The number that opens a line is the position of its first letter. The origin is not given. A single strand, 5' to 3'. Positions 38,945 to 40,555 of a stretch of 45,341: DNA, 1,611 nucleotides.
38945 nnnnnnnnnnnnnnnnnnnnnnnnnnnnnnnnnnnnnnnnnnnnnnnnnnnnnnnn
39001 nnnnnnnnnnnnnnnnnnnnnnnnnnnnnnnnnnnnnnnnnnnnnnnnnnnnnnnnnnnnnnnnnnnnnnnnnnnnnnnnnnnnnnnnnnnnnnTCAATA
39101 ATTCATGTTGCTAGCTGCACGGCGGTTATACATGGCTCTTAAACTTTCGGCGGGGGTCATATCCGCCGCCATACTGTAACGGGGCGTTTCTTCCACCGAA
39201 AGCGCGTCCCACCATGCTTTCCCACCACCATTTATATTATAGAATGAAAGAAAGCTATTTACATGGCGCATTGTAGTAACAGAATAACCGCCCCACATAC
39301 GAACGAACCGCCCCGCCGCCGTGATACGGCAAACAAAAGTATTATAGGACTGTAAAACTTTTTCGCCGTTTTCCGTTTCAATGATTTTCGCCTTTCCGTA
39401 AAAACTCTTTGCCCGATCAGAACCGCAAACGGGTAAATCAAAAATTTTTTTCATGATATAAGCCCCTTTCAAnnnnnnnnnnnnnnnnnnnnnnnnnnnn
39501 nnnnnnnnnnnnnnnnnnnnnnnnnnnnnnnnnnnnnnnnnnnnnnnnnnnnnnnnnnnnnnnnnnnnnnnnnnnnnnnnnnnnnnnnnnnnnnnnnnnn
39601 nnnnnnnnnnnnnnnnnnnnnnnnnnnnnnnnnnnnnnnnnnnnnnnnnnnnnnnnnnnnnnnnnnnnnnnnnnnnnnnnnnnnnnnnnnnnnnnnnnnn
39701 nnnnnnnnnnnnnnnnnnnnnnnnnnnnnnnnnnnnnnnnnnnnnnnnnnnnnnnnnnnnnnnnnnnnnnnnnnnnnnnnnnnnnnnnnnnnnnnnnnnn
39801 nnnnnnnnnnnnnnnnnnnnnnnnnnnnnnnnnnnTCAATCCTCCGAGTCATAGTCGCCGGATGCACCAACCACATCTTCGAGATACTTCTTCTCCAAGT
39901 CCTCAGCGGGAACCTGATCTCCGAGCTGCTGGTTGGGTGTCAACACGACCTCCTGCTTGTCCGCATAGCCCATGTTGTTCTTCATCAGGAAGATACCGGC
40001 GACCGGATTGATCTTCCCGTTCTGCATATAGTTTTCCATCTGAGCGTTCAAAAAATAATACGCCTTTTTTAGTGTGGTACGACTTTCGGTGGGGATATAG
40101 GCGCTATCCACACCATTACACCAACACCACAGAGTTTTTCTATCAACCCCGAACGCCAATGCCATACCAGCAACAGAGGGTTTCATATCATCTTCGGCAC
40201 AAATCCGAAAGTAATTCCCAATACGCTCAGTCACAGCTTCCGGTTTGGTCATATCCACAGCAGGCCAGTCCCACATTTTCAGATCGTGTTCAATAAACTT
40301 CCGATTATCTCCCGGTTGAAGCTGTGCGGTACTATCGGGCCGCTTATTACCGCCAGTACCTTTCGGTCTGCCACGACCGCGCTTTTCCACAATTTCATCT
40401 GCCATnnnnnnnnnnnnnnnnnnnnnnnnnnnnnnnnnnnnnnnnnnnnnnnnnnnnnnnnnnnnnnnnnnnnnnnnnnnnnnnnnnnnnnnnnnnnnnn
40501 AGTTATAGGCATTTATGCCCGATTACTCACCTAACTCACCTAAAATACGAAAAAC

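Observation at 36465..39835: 3.4-kb accessory island splits terS from terL and carries its own promoters and terminators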

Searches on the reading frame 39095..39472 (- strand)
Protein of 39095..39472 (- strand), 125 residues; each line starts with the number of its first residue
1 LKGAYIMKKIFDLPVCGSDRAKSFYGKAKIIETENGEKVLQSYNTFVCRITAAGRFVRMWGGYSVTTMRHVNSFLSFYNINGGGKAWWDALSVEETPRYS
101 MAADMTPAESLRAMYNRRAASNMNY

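Call 3: search_protein_families(library=pfam, proteins=[window:39095-39472:-], max_evalue=0.01)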
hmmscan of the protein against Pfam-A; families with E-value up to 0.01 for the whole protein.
window:39095-39472:- (125 aa): 0 families

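Call 4: search_protein_families(library=phrogs, proteins=[window:39095-39472:-], max_evalue=0.01)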
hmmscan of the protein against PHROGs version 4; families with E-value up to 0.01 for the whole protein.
window:39095-39472:- (125 aa): 2 families
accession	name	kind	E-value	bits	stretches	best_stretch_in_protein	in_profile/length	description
phrog_4264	-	unknown function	2.8e-17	63.8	1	18-83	16-80/93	-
phrog_5643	-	unknown function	3.4e-11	43.7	1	27-76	9-58/79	-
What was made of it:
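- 39095..39451 (-): Unit A gene 1: DUF8033 (PF26096) protein, about 118 aa. phrog_4264 (call 4).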

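Call 29: search_protein_families(library=ncbifam, proteins=[window:39095-39472:-], max_evalue=0.01)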
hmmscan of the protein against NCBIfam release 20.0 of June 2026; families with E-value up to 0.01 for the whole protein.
window:39095-39472:- (125 aa): 0 families

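Call 38: search_solved_structures(query=window:39095-39472:-, max_evalue=1)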
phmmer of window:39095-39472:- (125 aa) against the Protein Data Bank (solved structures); distinct sequences matched with E-value up to 1: 0.

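Call 44: find_homologous_proteins(query=window:39095-39451:-, max_evalue=0.001)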
Query window:39095-39451:- (118 aa): 527 proteins with E <= 0.001 among 528 candidates; the best 120 are listed.
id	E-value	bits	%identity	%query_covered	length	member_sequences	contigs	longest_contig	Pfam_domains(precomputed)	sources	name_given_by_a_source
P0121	4.4e-64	232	86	100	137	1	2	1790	PF26096.1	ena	-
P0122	8.7e-64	231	86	100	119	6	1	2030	PF26096.1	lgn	-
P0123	1.3e-63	230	86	100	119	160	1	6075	PF26096.1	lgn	-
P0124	2.9e-63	229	86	100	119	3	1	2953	PF26096.1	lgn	-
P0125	7.7e-63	228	86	100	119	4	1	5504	PF26096.1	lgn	-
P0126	9.4e-62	224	85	99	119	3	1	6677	PF26096.1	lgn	-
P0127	4.0e-61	222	83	100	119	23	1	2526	PF26096.1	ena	-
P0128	4.4e-61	222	85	100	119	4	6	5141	PF26096.1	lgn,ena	-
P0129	1.8e-60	220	82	99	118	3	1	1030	PF26096.1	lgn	-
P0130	2.7e-60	220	84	100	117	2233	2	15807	PF26096.1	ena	-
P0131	4.4e-60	219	83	99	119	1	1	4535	PF26096.1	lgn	-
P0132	7.3e-60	218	84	100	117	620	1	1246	PF26096.1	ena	-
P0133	1.0e-59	218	83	100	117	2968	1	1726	PF26096.1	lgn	-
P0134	2.2e-59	217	84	100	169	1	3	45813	PF26096.1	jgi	jgi:hypothetical protein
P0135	2.3e-59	216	82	100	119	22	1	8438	PF26096.1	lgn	-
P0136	2.6e-59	216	84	100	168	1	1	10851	PF26096.1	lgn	-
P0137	1.2e-58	214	80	100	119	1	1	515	PF26096.1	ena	-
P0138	3.4e-58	213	81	100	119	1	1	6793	PF26096.1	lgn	-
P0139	5.2e-58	212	81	100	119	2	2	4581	PF26096.1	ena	-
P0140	1.0e-57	211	81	100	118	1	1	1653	PF26096.1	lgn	-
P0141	1.2e-57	211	81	98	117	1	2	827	PF26096.1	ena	-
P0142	1.8e-57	210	84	96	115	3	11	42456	PF26096.1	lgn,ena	-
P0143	2.0e-57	210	82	100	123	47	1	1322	PF26096.1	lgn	-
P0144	1.2e-56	208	82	99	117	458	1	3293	PF26096.1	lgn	-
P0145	3.2e-56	206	78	99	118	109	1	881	PF26096.1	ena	-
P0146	2.3e-55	204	77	99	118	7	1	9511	PF26096.1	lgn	-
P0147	8.2e-55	202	85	92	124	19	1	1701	PF26096.1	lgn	-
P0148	2.2e-54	200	77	99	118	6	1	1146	PF26096.1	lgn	-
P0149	9.2e-54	198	83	93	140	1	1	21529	PF26096.1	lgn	-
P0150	1.2e-53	198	76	100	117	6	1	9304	PF26096.1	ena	-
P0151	6.7e-53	196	76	99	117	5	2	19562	PF26096.1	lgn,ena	-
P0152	2.1e-52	194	74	99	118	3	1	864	PF26096.1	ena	-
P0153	3.7e-52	193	78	99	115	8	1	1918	PF26096.1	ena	-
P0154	2.1e-51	191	75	98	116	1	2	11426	PF26096.1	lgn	-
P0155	9.6e-51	189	70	99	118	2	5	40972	PF26096.1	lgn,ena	-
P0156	1.8e-50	188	75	97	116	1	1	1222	PF26096.1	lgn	-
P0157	2.4e-50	187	75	99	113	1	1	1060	PF26096.1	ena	-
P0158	6.1e-50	186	85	86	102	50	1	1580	PF26096.1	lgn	-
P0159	1.6e-49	185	74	98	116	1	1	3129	PF26096.1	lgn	-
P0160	3.5e-49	184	68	99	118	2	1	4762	PF26096.1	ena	-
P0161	4.6e-49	183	74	99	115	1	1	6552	PF26096.1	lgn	-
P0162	6.5e-49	183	88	77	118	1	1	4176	PF26096.1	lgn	-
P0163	8.3e-49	182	71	99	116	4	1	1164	PF26096.1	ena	-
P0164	8.5e-49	182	73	99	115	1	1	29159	PF26096.1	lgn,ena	-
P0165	1.0e-48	182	71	99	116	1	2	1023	PF26096.1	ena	-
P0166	1.8e-48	181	71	99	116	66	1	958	PF26096.1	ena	-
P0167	1.9e-48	181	72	99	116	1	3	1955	PF26096.1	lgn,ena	-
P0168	4.0e-48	180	83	81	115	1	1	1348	PF26096.1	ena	-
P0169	1.2e-47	179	76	100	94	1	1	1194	PF26096.1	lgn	-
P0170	1.2e-47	179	85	77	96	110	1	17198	PF26096.1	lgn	-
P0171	2.8e-47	178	71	99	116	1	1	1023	PF26096.1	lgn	-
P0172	8.9e-47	176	77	99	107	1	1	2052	PF26096.1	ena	-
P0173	1.2e-46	175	70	99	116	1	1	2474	PF26096.1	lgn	-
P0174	1.6e-46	175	72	99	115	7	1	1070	PF26096.1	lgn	-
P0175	1.6e-46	175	68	99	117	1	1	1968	PF26096.1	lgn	-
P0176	2.5e-46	174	67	99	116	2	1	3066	PF26096.1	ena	-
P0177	3.5e-46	174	70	99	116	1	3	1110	PF26096.1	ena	-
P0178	8.5e-46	173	67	99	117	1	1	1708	PF26096.1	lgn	-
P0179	5.0e-45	170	67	96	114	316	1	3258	PF26096.1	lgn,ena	-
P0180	1.5e-44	169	71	100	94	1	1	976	PF26096.1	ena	-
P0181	2.6e-44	168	74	97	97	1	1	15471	PF26096.1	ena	-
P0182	3.1e-44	168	93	68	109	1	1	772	PF26096.1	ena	-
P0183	4.3e-44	167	70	99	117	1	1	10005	PF26096.1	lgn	-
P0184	5.9e-44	167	84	74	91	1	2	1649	PF26096.1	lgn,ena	-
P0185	7.1e-44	167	83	73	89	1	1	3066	PF26096.1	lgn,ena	-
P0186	1.6e-43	165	83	75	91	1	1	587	PF26096.1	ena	-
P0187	6.4e-43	163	84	73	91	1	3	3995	PF26096.1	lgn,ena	-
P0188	6.5e-43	163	65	99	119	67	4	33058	PF26096.1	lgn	-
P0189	9.4e-43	163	84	73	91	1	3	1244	PF26096.1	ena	-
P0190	1.7e-42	162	89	68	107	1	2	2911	PF26096.1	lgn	-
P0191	2.0e-42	162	94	66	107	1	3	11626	PF26096.1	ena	-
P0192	2.1e-42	162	67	96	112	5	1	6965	PF26096.1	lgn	-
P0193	2.2e-42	162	83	73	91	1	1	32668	PF26096.1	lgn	-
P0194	4.0e-42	161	83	73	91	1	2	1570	PF26096.1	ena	-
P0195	4.2e-42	161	83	73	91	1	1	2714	PF26096.1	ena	-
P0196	4.7e-42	161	71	93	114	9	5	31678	PF26096.1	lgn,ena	-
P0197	5.1e-42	161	65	99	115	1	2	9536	PF26096.1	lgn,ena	-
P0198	6.5e-42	160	81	75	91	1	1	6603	PF26096.1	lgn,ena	-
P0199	6.9e-42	160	70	93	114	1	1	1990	PF26096.1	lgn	-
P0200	8.2e-42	160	71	100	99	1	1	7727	PF26096.1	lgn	-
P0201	8.3e-42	160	76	74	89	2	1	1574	PF26096.1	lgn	-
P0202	1.2e-41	159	67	93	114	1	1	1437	PF26096.1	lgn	-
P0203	1.6e-41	159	68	100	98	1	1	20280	PF26096.1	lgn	-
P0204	2.1e-41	159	69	95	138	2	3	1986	PF26096.1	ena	-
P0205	2.6e-41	158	66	96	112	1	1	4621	PF26096.1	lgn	-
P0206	3.2e-41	158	68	100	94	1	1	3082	PF26096.1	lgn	-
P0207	4.7e-41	157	77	73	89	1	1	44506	PF26096.1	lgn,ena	-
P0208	4.9e-41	157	65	94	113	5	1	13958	PF26096.1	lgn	-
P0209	5.1e-41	157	83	73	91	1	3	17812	PF26096.1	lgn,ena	-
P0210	5.9e-41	157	68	99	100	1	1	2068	PF26096.1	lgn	-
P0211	6.7e-41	157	77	73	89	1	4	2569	PF26096.1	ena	-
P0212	9.7e-41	156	67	96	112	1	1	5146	PF26096.1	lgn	-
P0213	1.3e-40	156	76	73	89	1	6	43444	PF26096.1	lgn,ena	-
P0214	1.3e-40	156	76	73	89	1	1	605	PF26096.1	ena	-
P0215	2.2e-40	155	65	96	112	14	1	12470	PF26096.1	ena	-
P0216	2.3e-40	155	66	96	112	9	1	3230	PF26096.1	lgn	-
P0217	2.4e-40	155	76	73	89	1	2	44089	PF26096.1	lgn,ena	-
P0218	2.5e-40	155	76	73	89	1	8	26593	PF26096.1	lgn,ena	-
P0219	2.9e-40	155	77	74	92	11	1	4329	PF26096.1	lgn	-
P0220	3.7e-40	155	65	96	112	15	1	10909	PF26096.1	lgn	-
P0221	5.2e-40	154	76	72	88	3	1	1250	PF26096.1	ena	-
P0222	6.5e-40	154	66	96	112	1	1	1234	PF26096.1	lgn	-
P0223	8.0e-40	154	76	74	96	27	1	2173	PF26096.1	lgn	-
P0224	8.0e-40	154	74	73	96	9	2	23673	PF26096.1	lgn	-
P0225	9.0e-40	153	74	73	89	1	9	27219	PF26096.1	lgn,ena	-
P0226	9.4e-40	153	77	73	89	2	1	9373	PF26096.1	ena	-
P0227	1.2e-39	153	64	99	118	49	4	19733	PF26096.1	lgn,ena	-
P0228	1.2e-39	153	74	73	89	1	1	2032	PF26096.1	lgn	-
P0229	1.3e-39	153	66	96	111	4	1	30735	PF26096.1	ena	-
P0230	1.5e-39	153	74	73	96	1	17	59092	PF26096.1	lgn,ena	-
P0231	1.5e-39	153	64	96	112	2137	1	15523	PF26096.1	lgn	-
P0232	2.1e-39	152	77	76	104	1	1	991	PF26096.1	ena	-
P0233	4.0e-39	151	75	72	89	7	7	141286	PF26096.1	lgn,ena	-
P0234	4.9e-39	151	65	95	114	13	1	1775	PF26096.1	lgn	-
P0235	5.8e-39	151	63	99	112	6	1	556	PF26096.1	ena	-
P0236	8.3e-39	150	96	59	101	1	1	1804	PF26096.1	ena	-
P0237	8.7e-39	150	73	73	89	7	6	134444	PF26096.1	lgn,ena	-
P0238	1.8e-38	149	65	93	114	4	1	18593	PF26096.1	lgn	-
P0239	1.8e-38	149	74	73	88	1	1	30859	PF26096.1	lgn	-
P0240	1.9e-38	149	60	99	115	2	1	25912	PF26096.1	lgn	-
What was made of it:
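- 39095..39451 (-): PF26096 is recorded for all homologues (call 44).
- On DUF8033 (PF26096): PF26096 is recorded for all 120 listed homologues (call 44).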

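Call 52: predict_structure(alignment_id=A1)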
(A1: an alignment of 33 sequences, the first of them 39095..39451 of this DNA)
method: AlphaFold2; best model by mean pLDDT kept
length: 118 residues; sequences in the alignment: 33
mean_pLDDT: 80.3   pTM: 0.67
mean pLDDT of the five models: 80.3, 79.7, 79.5, 79.2, 78.0
residues with pLDDT >= 90: 55; 70-90: 30; 50-70: 21; < 50: 12
segments of 3 or more residues with pLDDT < 50: 90-98, 116-118
pLDDT, mean of each block of 10 residues (from residue 1): 87 68 93 92 94 89 92 90 81 48 70 55
secondary structure, 60 per line:
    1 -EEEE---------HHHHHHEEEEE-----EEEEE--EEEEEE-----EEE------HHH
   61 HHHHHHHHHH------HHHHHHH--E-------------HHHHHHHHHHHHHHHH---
elements in order: E2-5 H15-20 E21-25 E31-35 E38-43 E49-51 H58-70 H77-83 H100-115

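Call 56: fold_search(model_id=the predicted structure, library=pdb)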
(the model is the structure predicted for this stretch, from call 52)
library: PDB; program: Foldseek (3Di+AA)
matches with E <= 10: 475; with E <= 0.001: 0
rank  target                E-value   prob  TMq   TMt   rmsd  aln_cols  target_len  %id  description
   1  4oit_B                1.7e-01  0.38  0.19  0.21  11.8        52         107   17  Structure, interactions and evolutionary implications of a domain-swapped lectin dimer from Mycobacterium smegmatis (released 2014-07-23)
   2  7xn7_u                1.8e-01  0.14  0.19  0.11  28.9       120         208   11  RNA polymerase II elongation complex containing Spt4/5, Elf1, Spt6, Spn1 and Paf1C (released 2022-09-07)
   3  4oiz_E                2.3e-01  0.12  0.18  0.20  13.1        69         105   16  Structure, interactions and evolutionary implications of a domain-swapped lectin dimer from Mycobacterium smegmatis (released 2014-07-23)
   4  9vzk_q                3.2e-01  0.20  0.27  0.17   9.3        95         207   14  Cryo-EM structure of bacteriophage P1 baseplate in C3 (released 2025-10-22)
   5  4uw7_B                3.4e-01  0.18  0.25  0.12  12.2        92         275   11  Structure of the carboxy-terminal domain of the bacteriophage T5 L- shaped tail fiber without its intra-molecular chap (released 2015-08-05)
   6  1k28_A                3.8e-01  0.04  0.15  0.04  15.2        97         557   16  The Structure of the Bacteriophage T4 Cell-Puncturing Device (released 2002-02-06)
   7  4oiz_A                4.6e-01  0.21  0.19  0.21  11.9        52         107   17  Structure, interactions and evolutionary implications of a domain-swapped lectin dimer from Mycobacterium smegmatis (released 2014-07-23)
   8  4oit_A                5.6e-01  0.09  0.18  0.20  13.0        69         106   17  Structure, interactions and evolutionary implications of a domain-swapped lectin dimer from Mycobacterium smegmatis (released 2014-07-23)
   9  5ivx_A                6.4e-01  0.11  0.20  0.09  12.1        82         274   17  Crystal Structure of B4.2.3 T-Cell Receptor and H2-Dd P18-I10 Complex (released 2017-03-29)
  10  5t1x_G                7.7e-01  0.14  0.18  0.19  11.3        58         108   17  Crystal Structure of Native Tarin Lectin (released 2016-09-14)
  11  9mkb_gE               7.7e-01  0.03  0.14  0.04  14.7        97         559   16  Structure of the bacteriophage T4 portal-neck-tail complex (released 2025-12-24)
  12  4nkb_B                8.2e-01  0.38  0.33  0.22   4.3        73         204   16  Crystal Structure of the cryptic polo box (CPB)of ZYG-1 (released 2014-08-27)
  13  4uw7_C                8.2e-01  0.12  0.25  0.12  12.2        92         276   11  Structure of the carboxy-terminal domain of the bacteriophage T5 L- shaped tail fiber without its intra-molecular chap (released 2015-08-05)
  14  7fi7_C                8.2e-01  0.11  0.25  0.13  12.5        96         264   10  Crystal structure of human MICA mutants in complex with natural killer cell receptor NKG2D (released 2022-08-31)
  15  1bz9_A                8.2e-01  0.08  0.18  0.09  11.8        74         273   14  CRYSTAL STRUCTURE OF MURINE CLASS I MHC H2-DB COMPLEXED WITH A SYNTHETIC PEPTIDE P1027 (released 1999-05-24)
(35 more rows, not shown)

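Call 64: fold_search(model_id=the predicted structure, library=viral)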
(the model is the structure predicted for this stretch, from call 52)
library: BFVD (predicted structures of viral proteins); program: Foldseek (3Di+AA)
matches with E <= 10: 996; with E <= 0.001: 0
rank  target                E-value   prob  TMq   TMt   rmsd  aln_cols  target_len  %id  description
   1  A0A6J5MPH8            2.0e-03  1.00  0.40  0.46   5.4        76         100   21  DUF8033 domain-containing protein [uncultured Caudovirales phage]
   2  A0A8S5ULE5            2.4e-03  1.00  0.55  0.53   3.0        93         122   30  DUF8033 domain-containing protein [Siphoviridae sp. ctICF6]
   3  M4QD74                2.9e-03  1.00  0.39  0.41   3.0        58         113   28  DUF8033 domain-containing protein [Prochlorococcus phage MED4-213]
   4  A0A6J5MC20            3.5e-03  1.00  0.42  0.54   5.3        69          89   26  DUF8033 domain-containing protein [uncultured Caudovirales phage]
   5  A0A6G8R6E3            5.2e-03  1.00  0.42  0.53   4.8        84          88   17  DUF8033 domain-containing protein [Synechococcus phage S-H34]
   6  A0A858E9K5            5.8e-03  1.00  0.53  0.54   3.1        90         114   29  (no name in the UniProt tables at hand)
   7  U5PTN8                6.2e-03  1.00  0.41  0.48   4.0        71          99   14  Uncharacterized protein [Clavibacter phage CN1A]
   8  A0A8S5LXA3            7.1e-03  1.00  0.50  0.47   3.0        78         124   19  DUF8033 domain-containing protein [Myoviridae sp. ctZgq1]
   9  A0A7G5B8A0            9.7e-03  1.00  0.41  0.59   4.4        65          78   25  DUF8033 domain-containing protein [Ralstonia phage Anchaing]
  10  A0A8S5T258            1.1e-02  1.00  0.47  0.58   4.6        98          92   20  DUF8033 domain-containing protein [Myoviridae sp. ctqfO1]
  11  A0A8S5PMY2            1.2e-02  1.00  0.38  0.51   2.8        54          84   28  DUF8033 domain-containing protein [Podoviridae sp. ctnCN2]
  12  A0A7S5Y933            1.2e-02  0.94  0.34  0.33  12.2       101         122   21  (no name in the UniProt tables at hand)
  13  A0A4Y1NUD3            1.3e-02  0.99  0.40  0.53   9.4       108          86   15  (no name in the UniProt tables at hand)
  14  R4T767                1.3e-02  0.91  0.32  0.29  14.1       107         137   12  Uncharacterized protein [Halogranum tailed virus 1]
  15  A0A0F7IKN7            1.4e-02  1.00  0.37  0.54   3.5        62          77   34  DUF8033 domain-containing protein [Polaribacter phage P12002S]
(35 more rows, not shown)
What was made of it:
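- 39095..39451 (-): AF2 pLDDT 80; Foldseek hits to viral DUF8033 proteins including Staphylococcus phage A3R TreP (calls 52, 64).
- On DUF8033 (PF26096): Foldseek probability 1.00 to DUF8033 proteins, with weak E-values of 2e-3 and above (call 64).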

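Call 76: search_protein_families(library=padloc, proteins=[window:39095-39472:-], max_evalue=0.01)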
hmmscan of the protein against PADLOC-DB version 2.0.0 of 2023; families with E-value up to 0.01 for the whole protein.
window:39095-39472:- (125 aa): 0 families

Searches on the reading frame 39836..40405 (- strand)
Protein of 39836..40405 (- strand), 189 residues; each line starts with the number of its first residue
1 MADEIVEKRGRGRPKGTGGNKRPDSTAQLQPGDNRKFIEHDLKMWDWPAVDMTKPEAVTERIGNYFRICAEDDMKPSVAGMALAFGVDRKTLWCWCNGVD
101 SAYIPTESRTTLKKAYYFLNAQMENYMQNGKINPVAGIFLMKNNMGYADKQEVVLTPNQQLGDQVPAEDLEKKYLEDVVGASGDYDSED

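Call 3: search_protein_families(library=pfam, proteins=[window:39836-40405:-], max_evalue=0.01)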
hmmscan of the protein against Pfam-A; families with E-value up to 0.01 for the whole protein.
window:39836-40405:- (189 aa): 1 family
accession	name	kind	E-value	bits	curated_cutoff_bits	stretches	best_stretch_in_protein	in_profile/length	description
PF16677.11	GP3_package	-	1.9e-10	41.3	29.4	1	53-153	7-105/105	DNA-packaging protein gp3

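Call 4: search_protein_families(library=phrogs, proteins=[window:39836-40405:-], max_evalue=0.01)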
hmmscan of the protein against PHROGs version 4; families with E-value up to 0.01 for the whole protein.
window:39836-40405:- (189 aa): 2 families
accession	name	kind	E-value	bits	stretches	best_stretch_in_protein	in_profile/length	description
phrog_606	-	head and packaging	1.7e-09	39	1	53-164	26-147/167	terminase small subunit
phrog_309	-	head and packaging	1.7e-06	29.2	1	81-177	162-283/319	terminase small subunit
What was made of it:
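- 39836..40405 (-): terS (small terminase, 189 aa), the upstream border of the slot. PF16677 GP3_package E 1.9e-10; phrog_606 (calls 3, 4)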

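Call 29: search_protein_families(library=ncbifam, proteins=[window:39836-40405:-], max_evalue=0.01)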
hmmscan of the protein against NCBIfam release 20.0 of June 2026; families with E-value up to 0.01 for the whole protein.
window:39836-40405:- (189 aa): 0 families
